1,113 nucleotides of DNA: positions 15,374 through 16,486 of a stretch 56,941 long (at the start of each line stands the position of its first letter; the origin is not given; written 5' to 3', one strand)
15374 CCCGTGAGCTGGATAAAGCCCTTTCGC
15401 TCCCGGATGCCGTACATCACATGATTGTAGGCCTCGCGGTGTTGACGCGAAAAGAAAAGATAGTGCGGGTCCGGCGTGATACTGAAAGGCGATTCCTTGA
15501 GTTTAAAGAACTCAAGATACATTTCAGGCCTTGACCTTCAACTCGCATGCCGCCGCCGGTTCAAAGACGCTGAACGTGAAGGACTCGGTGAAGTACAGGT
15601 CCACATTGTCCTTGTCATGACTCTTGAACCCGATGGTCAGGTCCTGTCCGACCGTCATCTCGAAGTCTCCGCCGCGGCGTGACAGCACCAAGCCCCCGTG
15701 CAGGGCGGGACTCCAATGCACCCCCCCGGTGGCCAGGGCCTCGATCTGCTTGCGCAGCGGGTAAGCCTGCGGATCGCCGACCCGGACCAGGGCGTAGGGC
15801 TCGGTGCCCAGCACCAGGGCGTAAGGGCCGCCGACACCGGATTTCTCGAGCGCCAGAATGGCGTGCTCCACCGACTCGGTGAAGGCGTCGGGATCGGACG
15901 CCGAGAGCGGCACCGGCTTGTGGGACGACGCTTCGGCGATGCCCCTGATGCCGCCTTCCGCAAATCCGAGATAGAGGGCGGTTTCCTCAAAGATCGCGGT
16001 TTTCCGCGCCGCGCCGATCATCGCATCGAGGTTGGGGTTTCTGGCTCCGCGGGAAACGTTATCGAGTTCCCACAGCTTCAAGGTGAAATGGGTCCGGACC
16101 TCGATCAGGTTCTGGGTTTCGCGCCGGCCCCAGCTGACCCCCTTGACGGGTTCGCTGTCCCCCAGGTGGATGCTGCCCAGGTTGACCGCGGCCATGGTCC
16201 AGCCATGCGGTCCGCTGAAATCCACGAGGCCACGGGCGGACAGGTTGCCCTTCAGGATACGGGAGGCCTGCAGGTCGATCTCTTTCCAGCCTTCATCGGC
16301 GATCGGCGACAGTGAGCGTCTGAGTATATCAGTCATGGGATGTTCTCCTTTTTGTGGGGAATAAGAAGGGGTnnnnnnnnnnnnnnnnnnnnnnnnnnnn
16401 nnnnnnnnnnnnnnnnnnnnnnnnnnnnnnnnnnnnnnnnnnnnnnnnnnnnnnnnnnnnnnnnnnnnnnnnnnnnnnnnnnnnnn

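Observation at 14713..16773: Ferritin-loading family-1 encapsulin operon translationally coupled to an ExeA/GspA-type AAA+ ATPase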

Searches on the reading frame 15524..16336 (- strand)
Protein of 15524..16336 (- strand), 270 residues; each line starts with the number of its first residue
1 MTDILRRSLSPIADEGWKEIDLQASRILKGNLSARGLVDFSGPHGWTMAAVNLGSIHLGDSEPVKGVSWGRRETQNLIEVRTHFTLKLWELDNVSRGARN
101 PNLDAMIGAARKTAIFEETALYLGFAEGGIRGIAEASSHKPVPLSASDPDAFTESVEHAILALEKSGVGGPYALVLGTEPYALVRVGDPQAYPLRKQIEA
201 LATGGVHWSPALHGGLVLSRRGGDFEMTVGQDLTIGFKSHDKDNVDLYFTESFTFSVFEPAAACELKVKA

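Call 3: search_protein_families(library=pfam, proteins=[window:15524-16336:-], max_evalue=0.01)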
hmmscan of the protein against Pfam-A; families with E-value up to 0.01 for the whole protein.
window:15524-16336:- (270 aa): 1 family
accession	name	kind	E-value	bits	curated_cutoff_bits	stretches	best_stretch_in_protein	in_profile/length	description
PF04454.18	Linocin_M18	-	7.4e-78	261.7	24.3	1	3-254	2-253/253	Encapsulating protein for peroxidase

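Call 4: search_protein_families(library=ncbifam, proteins=[window:15524-16336:-], max_evalue=0.01)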
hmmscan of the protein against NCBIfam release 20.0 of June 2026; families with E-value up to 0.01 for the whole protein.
window:15524-16336:- (270 aa): 1 family
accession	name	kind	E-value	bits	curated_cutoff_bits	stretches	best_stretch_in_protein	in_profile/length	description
NF041155.2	encap_f1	equivalog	3.1e-79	266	100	1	5-266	1-261/261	family 1 encapsulin nanocompartment shell protein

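Call 6: find_related_loci(query=window:15524-16336:-, collection=genome_contigs, flank=6000)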
Query window:15524-16336:- (270 aa) in genome_contigs; peptide patterns used: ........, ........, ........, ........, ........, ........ (x = any residue, [..] = any of these).
102 stretches matched a pattern; 9 encode a relative of the query (tblastn E <= 1e-3); 9 distinct loci.
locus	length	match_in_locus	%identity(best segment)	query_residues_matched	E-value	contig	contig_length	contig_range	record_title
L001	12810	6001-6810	76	1-270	6e-145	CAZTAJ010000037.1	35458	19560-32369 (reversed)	MAG TPA_asm: uncultured Verrucomicrobiota bacterium isolate SRP272421_co4_360 genome assembly, contig: NODE_2210_length_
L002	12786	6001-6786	45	3-267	1e-68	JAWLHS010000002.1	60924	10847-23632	MAG: Bacteroidales bacterium isolate 30dZY2.bin.78 NODE_772_length_60924_cov_5.137772, whole genome shotgun sequence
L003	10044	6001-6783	45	1-262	3e-64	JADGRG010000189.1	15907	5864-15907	MAG: Sandaracinaceae bacterium isolate Chersky_785 k127_6634369, whole genome shotgun sequence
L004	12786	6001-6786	40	3-267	3e-61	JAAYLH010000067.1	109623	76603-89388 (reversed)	MAG: Bacteroidales bacterium isolate AS15tlH2ME_224 52453_AS15, whole genome shotgun sequence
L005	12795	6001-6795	34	1-267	4e-52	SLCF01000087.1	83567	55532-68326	MAG: Bacteroidales bacterium isolate CSSed162cmB_490 CSSed16-2cmB-123, whole genome shotgun sequence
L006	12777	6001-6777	39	5-266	1e-50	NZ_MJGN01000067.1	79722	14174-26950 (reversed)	Curtobacterium sp. MCBA15_008 MCBA15_008_contig_7, whole genome shotgun sequence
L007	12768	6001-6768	39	5-263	9e-50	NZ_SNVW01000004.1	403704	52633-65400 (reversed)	Curtobacterium flaccumfaciens strain JUb65 Ga0304815_104, whole genome shotgun sequence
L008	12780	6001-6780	38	3-266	1e-51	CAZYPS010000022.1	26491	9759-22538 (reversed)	MAG TPA_asm: uncultured Thermotogae bacterium isolate SRP185896_co1_62 genome assembly, contig: NODE_756_length_26491_co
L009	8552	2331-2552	49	192-264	6e-17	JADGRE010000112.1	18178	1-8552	MAG: Proteobacteria bacterium isolate Chersky.17_24 contig-100_691, whole genome shotgun sequence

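Call 20: find_homologous_proteins(query=window:15524-16336:-)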
Query window:15524-16336:- (270 aa): 2052 proteins with E <= 0.001 among 3230 candidates; the best 120 are listed.
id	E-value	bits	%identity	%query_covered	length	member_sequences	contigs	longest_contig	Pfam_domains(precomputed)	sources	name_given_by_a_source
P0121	3.1e-177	606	100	100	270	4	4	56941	PF04454.19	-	-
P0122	3.2e-161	553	88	100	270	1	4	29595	PF04454.19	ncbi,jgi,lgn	jgi:uncharacterized linocin/CFP29 family protein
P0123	1.0e-144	499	79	100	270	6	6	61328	PF04454.19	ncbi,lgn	-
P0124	2.3e-143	495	78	100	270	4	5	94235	PF04454.19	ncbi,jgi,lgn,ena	jgi:uncharacterized linocin/CFP29 family protein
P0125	3.9e-143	494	79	100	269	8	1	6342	PF04454.19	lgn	-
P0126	4.9e-143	493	79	100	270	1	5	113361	PF04454.19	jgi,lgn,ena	-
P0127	4.8e-141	487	76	100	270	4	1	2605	PF04454.19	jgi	jgi:uncharacterized linocin/CFP29 family protein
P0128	6.7e-140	483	77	100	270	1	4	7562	PF04454.19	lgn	-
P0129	2.6e-139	481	76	100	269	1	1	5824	PF04454.19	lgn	-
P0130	2.9e-139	481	77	100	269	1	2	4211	PF04454.19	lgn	-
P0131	2.2e-138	478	76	100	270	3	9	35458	PF04454.19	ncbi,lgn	-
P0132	7.1e-138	477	77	100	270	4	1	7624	PF04454.19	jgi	-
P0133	1.8e-137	475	76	100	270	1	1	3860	PF04454.19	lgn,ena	-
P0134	9.1e-137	473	76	100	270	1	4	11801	PF04454.19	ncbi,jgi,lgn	jgi:uncharacterized linocin/CFP29 family protein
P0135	1.6e-136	472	73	100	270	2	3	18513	PF04454.19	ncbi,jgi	jgi:uncharacterized linocin/CFP29 family protein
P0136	2.1e-133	462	74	100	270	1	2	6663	PF04454.19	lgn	-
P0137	2.2e-133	462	74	100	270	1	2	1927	PF04454.19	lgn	-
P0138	3.5e-133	461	73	100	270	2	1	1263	PF04454.19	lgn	-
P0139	4.6e-133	461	73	100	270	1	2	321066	PF04454.19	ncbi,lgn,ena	-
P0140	2.6e-131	455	73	100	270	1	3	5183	PF04454.19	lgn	-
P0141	1.3e-130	453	73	100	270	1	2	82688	PF04454.19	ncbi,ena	-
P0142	1.2e-122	427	66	100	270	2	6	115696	PF04454.19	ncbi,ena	-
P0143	3.0e-122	425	67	100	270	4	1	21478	PF04454.19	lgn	-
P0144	8.6e-122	424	69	99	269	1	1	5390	PF04454.19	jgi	jgi:uncharacterized linocin/CFP29 family protein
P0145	1.1e-121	423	71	100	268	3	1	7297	PF04454.19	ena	-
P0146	1.6e-120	420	71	99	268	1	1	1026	PF04454.19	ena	-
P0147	5.5e-119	415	82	82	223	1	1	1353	PF04454.19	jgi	jgi:uncharacterized linocin/CFP29 family protein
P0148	9.7e-118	411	68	99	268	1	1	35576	PF04454.19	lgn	-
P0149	1.2e-117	410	67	96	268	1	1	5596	PF04454.19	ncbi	-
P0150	1.4e-117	410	69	99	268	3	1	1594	PF04454.19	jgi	jgi:uncharacterized linocin/CFP29 family protein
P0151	9.6e-117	407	69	100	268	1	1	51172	PF04454.19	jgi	jgi:uncharacterized linocin/CFP29 family protein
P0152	1.7e-115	403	68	100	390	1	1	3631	PF04454.19,PF22277.3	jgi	jgi:uncharacterized linocin/CFP29 family protein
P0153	2.2e-114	400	67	100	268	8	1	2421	PF04454.19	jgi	jgi:uncharacterized linocin/CFP29 family protein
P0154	3.8e-114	399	67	100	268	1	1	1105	PF04454.19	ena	-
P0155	2.7e-113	396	67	100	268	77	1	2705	PF04454.19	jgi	-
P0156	1.0e-112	394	66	100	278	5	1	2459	PF04454.19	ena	-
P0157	6.1e-112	392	65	99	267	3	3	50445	PF04454.19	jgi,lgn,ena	jgi:uncharacterized linocin/CFP29 family protein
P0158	7.5e-112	391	68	100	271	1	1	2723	PF04454.19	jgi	jgi:uncharacterized linocin/CFP29 family protein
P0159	7.9e-112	391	66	100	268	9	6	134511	PF04454.19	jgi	jgi:uncharacterized linocin/CFP29 family protein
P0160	9.6e-112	391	65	100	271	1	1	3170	PF04454.19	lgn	-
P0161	1.1e-111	391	64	100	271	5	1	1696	PF04454.19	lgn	-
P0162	2.4e-111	390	67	100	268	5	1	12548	PF04454.19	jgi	jgi:uncharacterized linocin/CFP29 family protein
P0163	2.6e-111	389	65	100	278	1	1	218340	PF04454.19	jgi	-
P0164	8.4e-111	388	65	100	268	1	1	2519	PF04454.19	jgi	jgi:uncharacterized linocin/CFP29 family protein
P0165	1.1e-110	387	65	100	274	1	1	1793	PF04454.19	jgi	-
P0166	1.2e-110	387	66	100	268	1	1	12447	PF04454.19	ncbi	-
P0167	1.8e-110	387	65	100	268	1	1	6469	PF04454.19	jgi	-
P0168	3.3e-110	386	63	99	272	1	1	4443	PF04454.19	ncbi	-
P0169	3.7e-110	386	66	99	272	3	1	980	PF04454.19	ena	-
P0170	4.1e-110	386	64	100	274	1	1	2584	PF04454.19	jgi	-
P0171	4.1e-110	386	66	100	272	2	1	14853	PF04454.19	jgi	jgi:uncharacterized linocin/CFP29 family protein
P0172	4.2e-110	385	66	100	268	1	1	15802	PF04454.19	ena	-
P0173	4.9e-110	385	64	100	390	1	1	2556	PF04454.19,PF22277.3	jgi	-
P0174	5.3e-110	385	63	100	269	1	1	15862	PF04454.19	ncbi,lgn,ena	-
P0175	7.5e-110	385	64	100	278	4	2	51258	PF04454.19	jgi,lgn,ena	-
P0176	7.8e-110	385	64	100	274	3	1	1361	PF04454.19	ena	-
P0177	1.2e-109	384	63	100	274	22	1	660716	PF04454.19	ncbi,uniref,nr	ncbi:family 1 encapsulin nanocompartment shell protein [Geothrix edaphica]|uniref:Bacteriocin n=1 Ta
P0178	1.3e-109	384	64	100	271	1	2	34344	PF04454.19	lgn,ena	-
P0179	1.3e-109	384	64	100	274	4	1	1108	PF04454.19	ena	-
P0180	1.4e-109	384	64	100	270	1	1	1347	PF04454.19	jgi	jgi:uncharacterized linocin/CFP29 family protein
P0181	1.5e-109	384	64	100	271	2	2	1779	PF04454.19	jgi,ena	-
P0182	2.8e-109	383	66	99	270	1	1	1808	PF04454.19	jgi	-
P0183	3.3e-109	383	65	99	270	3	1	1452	PF04454.19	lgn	-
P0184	5.0e-109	382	64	100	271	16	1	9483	PF04454.19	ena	-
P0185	5.6e-109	382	63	100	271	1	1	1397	PF04454.19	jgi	jgi:uncharacterized linocin/CFP29 family protein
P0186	5.6e-109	382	64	100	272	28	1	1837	PF04454.19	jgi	jgi:uncharacterized linocin/CFP29 family protein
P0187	8.9e-109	381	64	100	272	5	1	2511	PF04454.19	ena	-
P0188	9.3e-109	381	64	100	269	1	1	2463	PF04454.19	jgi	-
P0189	2.5e-108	380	64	100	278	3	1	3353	PF04454.19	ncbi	-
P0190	3.3e-108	379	64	100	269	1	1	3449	PF04454.19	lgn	-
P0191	3.5e-108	379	64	99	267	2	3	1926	PF04454.19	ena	-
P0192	5.5e-108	379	66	100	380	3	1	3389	PF04454.19,PF22277.3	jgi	-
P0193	6.4e-108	378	63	100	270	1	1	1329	PF04454.19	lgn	-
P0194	6.7e-108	378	63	100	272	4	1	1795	PF04454.19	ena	-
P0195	7.4e-108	378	64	100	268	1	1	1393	PF04454.19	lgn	-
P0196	8.2e-108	378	64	99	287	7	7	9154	PF04454.19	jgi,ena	-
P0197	8.5e-108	378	62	100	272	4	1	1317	PF04454.19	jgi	-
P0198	1.2e-107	377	63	99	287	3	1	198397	PF04454.19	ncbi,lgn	-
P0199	1.4e-107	377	64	99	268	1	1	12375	PF04454.19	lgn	-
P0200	1.4e-107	377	63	100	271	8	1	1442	PF04454.19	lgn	-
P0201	2.5e-107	376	62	100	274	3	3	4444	PF04454.19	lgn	-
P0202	2.8e-107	376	63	100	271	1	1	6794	PF04454.19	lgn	-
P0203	3.1e-107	376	62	100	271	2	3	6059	PF04454.19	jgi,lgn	jgi:uncharacterized linocin/CFP29 family protein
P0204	4.4e-107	376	62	99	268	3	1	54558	PF04454.19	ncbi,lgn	-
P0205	4.7e-107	375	64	99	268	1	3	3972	PF04454.19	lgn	-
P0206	4.8e-107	375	64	99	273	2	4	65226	PF04454.19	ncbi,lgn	-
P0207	5.2e-107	375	62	100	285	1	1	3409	PF04454.19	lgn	-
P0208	5.3e-107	375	62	100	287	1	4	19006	PF04454.19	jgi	jgi:uncharacterized linocin/CFP29 family protein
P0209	6.3e-107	375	62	100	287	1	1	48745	PF04454.19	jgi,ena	-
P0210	6.4e-107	375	65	96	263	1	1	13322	PF04454.19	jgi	jgi:uncharacterized linocin/CFP29 family protein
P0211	7.3e-107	375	65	96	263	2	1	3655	PF04454.19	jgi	jgi:uncharacterized linocin/CFP29 family protein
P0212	9.3e-107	375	64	99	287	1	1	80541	PF04454.19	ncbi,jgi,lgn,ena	-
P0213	1.2e-106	374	63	100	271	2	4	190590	PF04454.19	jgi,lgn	jgi:uncharacterized linocin/CFP29 family protein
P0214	1.2e-106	374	62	100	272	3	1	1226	PF04454.19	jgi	jgi:uncharacterized linocin/CFP29 family protein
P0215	1.6e-106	374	62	100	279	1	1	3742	PF04454.19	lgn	-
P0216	1.8e-106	374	64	99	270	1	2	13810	PF04454.19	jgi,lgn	jgi:uncharacterized linocin/CFP29 family protein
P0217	2.2e-106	373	63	100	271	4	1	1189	PF04454.19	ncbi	-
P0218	2.3e-106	373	63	99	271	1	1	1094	PF04454.19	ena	-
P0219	3.2e-106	373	62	100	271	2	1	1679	PF04454.19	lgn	-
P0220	3.3e-106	373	62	100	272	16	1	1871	PF04454.19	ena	-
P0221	3.6e-106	373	61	100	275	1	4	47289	PF04454.19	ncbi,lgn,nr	ncbi:MAG: family 1 encapsulin nanocompartment shell protein [Holophaga sp.]|nr:family 1 encapsulin n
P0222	4.7e-106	372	62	100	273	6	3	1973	PF04454.19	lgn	-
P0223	5.1e-106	372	62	100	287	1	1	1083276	PF04454.19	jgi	-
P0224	9.1e-106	371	62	100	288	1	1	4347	PF04454.19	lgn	-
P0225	9.5e-106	371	61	100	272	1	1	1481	PF04454.19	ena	-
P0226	1.0e-105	371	63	98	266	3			PF04454.19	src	-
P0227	1.2e-105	371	63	99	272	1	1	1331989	PF04454.19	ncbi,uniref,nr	ncbi:bacteriocin [Geothrix limicola]|uniref:Bacteriocin n=1 Tax=Geothrix limicola TaxID=2927978 RepI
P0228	1.9e-105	370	64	97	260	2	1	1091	PF04454.19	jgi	jgi:uncharacterized linocin/CFP29 family protein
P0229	3.7e-105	369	61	100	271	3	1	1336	PF04454.19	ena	-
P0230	4.5e-105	369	64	99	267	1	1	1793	PF04454.19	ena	-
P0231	6.3e-105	369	65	97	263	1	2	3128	PF04454.19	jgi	jgi:uncharacterized linocin/CFP29 family protein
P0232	1.5e-104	367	62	99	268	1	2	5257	PF04454.19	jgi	jgi:uncharacterized linocin/CFP29 family protein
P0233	1.7e-104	367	61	100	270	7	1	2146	PF04454.19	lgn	-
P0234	1.9e-104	367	60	100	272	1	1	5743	PF04454.19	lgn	-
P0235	2.1e-104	367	62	100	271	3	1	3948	PF04454.19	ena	-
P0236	3.2e-104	366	63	99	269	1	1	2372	PF04454.19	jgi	-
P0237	3.6e-104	366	61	100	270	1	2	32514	PF04454.19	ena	-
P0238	3.6e-104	366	61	99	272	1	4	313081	PF04454.19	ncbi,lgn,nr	ncbi:MAG: bacteriocin family protein [Acidobacteria bacterium]|nr:bacteriocin family protein [Acidob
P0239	4.7e-104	366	60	100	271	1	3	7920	PF04454.19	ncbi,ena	-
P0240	4.8e-104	366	60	99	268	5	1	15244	PF04454.19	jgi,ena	jgi:uncharacterized linocin/CFP29 family protein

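Call 25: find_encoding_contigs(protein=P0142, flank=5000, max_places=2)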
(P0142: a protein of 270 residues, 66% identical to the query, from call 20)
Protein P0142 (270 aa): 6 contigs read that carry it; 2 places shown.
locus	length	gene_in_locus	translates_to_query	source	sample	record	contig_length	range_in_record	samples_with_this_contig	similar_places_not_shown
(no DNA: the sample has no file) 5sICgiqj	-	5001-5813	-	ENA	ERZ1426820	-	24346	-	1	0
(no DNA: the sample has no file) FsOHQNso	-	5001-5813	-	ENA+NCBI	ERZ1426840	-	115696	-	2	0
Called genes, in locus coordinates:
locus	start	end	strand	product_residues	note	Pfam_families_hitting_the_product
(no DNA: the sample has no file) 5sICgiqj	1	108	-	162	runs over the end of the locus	?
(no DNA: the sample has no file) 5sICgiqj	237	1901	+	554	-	PF02463:SMC_N, PF13175:AAA_15 (weak), PF13476:AAA_23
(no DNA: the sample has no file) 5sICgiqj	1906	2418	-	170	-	-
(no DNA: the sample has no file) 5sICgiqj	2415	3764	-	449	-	PF11104:PilM_2 (weak)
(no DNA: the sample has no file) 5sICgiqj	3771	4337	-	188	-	-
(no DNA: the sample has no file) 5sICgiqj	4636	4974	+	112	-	PF22277:EncFtn-like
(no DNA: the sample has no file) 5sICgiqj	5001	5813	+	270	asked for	PF04454:Linocin_M18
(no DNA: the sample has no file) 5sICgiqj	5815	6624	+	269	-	PF20703:nSTAND1 (weak), PF13191:AAA_16, PF13245:AAA_19 (weak), PF13401:AAA_22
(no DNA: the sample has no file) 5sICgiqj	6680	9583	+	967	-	PF00497:SBP_bac_3 (faint), PF00989:PAS (weak), PF13426:PAS_9, PF13188:PAS_8 (weak), PF00512:HisKA, PF02518:HATPase_c, PF00072:Response_reg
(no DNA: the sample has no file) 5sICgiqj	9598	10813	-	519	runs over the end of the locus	PF07969:Amidohydro_3, PF01979:Amidohydro_1 (weak)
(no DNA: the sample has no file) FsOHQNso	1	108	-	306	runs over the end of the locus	PF01073:3Beta_HSD, PF01370:Epimerase, PF02719:Polysacc_synt_2, PF04321:RmlD_sub_bind, PF13460:NAD_binding_10, PF16363:GDP_Man_Dehyd, PF07993:NAD_binding_4 (weak)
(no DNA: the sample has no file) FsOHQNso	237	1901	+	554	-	PF02463:SMC_N, PF13175:AAA_15 (weak), PF13476:AAA_23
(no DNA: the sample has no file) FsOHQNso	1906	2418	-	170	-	-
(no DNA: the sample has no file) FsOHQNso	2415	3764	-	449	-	PF11104:PilM_2 (weak)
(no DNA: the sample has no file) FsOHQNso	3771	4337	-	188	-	-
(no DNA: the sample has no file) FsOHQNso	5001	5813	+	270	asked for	PF04454:Linocin_M18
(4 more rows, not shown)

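Call 26: find_encoding_contigs(protein=P0151, flank=5000, max_places=2)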
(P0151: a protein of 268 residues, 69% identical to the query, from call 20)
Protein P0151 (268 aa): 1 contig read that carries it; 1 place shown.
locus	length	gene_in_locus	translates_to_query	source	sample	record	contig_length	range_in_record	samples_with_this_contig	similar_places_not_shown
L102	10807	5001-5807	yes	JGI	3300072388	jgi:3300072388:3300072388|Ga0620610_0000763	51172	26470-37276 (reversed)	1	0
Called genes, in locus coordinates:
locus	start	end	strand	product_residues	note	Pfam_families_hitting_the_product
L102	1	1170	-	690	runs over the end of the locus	PF00122:E1-E2_ATPase, PF00702:Hydrolase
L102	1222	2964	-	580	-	PF03814:KdpA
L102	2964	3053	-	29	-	PF09604:Potass_KdpF (weak)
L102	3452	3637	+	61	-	-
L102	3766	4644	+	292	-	PF00561:Abhydrolase_1, PF12146:Hydrolase_4, PF12697:Abhydrolase_6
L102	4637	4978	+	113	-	PF22277:EncFtn-like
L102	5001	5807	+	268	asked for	PF04454:Linocin_M18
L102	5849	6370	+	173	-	PF00080:Sod_Cu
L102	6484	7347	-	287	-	PF14522:Cytochrome_C7 (faint), PF02085:Cytochrom_CIII (faint), PF09699:Paired_CXXCH_1 (faint), PF22113:Mtrc-MtrF_II-IV_dom (faint), PF14537:Cytochrom_c3_2 (faint)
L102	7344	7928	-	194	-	-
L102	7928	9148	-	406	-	PF00970:FAD_binding_6, PF00175:NAD_binding_1, PF00111:Fer2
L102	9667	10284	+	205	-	PF00282:Pyridoxal_deC (weak)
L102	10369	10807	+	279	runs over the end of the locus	PF00282:Pyridoxal_deC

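Call 27: find_encoding_contigs(protein=P0141, flank=5000, max_places=2)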
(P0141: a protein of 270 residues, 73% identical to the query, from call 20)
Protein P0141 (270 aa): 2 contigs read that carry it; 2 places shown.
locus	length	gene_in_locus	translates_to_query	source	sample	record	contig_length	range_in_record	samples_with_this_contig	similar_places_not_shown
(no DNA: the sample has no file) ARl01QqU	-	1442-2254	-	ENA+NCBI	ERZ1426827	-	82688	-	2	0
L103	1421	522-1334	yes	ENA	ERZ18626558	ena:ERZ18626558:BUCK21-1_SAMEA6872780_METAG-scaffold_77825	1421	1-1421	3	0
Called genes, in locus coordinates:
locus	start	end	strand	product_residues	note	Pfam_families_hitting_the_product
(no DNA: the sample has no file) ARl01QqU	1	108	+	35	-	?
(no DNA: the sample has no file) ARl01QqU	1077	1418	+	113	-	PF22277:EncFtn-like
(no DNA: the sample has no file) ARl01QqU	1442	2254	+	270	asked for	PF04454:Linocin_M18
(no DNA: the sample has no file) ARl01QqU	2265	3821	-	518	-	-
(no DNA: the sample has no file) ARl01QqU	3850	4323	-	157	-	-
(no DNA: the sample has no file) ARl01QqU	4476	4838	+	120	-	-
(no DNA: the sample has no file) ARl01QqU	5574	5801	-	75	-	PF12441:CopG_antitoxin (weak)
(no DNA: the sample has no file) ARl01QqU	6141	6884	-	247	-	PF00899:ThiF, PF03435:Sacchrp_dh_NADP (faint)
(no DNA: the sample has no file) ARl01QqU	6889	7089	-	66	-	PF02597:ThiS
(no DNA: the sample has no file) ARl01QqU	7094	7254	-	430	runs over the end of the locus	PF01053:Cys_Met_Meta_PP, PF00266:Aminotran_5 (weak), PF00155:Aminotran_1_2, PF01041:DegT_DnrJ_EryC1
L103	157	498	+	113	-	PF22277:EncFtn-like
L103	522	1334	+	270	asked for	PF04454:Linocin_M18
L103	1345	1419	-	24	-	?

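Call 43: search_solved_structures(query=window:15524-16336:-, max_evalue=0.001)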
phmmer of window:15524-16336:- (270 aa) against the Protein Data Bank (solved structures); distinct sequences matched with E-value up to 0.001: 36.
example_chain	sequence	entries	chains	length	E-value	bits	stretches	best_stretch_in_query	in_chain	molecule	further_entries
7odw_A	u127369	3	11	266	4e-65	223.2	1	3-267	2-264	Linocin_M18 bacteriocin protein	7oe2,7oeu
9ry4_A0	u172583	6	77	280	1.4e-56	195.2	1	3-267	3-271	Type 1 encapsulin shell protein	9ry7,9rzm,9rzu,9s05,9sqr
7lij_A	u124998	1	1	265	6.1e-56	193.1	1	3-267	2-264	Maritimacin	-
7lik_A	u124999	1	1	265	6.1e-56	193.1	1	3-267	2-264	Maritimacin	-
7k5w_A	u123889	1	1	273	6.6e-56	193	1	3-267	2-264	Maritimacin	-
3dkt_A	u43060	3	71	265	8.4e-56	192.6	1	3-267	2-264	Maritimacin | Type 1 encapsulin shell protein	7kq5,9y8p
7mu1_A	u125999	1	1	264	1.1e-55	192.3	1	3-266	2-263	Maritimacin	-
7lil_A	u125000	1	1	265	3.1e-55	190.7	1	3-267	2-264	Maritimacin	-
8u50_A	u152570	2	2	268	1.1e-53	185.7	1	5-263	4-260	Klebsiella pneumoniae family 1 encapsulin shell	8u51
9i8d_A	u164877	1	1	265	1.5e-53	185.2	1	5-264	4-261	Encapsulin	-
9e5e_A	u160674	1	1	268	7.6e-53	182.9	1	5-263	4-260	Bacteriocin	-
7lis_A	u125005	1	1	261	9e-53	182.7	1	3-267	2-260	Maritimacin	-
9fn9_A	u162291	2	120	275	5.5e-52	180.1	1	5-264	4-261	29 kDa antigen Cfp29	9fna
7boj_A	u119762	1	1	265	5.5e-52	180.1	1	5-263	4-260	29 kDa antigen Cfp29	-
6wkv_A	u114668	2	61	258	8.7e-52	179.5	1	3-267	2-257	Encapsulin | Maritimacin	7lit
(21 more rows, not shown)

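Call 47: find_encoding_contigs(protein=P0143, flank=5000, max_places=2)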
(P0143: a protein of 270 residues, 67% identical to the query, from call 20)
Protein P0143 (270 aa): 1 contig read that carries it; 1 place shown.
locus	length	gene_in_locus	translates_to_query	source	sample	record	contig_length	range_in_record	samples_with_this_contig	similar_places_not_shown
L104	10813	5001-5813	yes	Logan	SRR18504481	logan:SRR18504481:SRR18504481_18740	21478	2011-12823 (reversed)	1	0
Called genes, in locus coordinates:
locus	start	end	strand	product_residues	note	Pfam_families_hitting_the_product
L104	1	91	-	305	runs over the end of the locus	PF01073:3Beta_HSD, PF01370:Epimerase, PF02719:Polysacc_synt_2, PF04321:RmlD_sub_bind, PF13460:NAD_binding_10 (weak), PF16363:GDP_Man_Dehyd, PF07993:NAD_binding_4 (weak)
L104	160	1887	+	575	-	PF02463:SMC_N, PF13476:AAA_23 (weak)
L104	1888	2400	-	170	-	-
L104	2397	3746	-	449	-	-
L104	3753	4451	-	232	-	-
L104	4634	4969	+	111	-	PF22277:EncFtn-like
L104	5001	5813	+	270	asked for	PF04454:Linocin_M18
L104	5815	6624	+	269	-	PF13191:AAA_16 (weak), PF13245:AAA_19 (faint), PF13401:AAA_22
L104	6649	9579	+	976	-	PF00497:SBP_bac_3 (faint), PF00989:PAS (faint), PF08448:PAS_4 (faint), PF13426:PAS_9, PF13188:PAS_8 (weak), PF00512:HisKA, PF02518:HATPase_c, PF00072:Response_reg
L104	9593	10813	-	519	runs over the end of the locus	PF07969:Amidohydro_3, PF01979:Amidohydro_1 (weak)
